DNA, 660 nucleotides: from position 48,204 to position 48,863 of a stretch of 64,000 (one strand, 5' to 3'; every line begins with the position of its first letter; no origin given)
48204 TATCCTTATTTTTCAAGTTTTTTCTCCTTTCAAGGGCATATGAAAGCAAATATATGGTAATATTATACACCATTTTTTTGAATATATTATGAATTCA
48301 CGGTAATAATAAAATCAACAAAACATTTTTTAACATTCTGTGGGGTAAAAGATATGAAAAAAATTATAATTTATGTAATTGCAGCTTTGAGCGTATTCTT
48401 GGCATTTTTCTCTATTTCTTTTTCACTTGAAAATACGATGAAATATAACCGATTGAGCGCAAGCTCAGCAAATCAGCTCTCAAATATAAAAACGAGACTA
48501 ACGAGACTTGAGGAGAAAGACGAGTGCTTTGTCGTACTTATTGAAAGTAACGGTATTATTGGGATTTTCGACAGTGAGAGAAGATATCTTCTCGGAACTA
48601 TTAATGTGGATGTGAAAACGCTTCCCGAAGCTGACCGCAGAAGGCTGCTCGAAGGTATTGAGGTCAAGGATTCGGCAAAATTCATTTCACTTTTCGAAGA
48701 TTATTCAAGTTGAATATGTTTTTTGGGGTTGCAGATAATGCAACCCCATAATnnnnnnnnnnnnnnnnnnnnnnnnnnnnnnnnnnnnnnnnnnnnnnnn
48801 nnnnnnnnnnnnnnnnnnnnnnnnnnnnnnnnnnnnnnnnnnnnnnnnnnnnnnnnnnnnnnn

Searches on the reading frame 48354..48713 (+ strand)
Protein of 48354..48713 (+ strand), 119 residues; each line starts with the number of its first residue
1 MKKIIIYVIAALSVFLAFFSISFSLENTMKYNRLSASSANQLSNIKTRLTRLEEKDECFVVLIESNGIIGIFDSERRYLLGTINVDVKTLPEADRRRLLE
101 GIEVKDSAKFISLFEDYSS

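Call 69: search_protein_families(library=pfam, proteins=[window:48354-48713:+], max_evalue=0.00001)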
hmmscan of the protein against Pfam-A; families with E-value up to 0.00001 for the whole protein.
window:48354-48713:+ (119 aa): 0 families
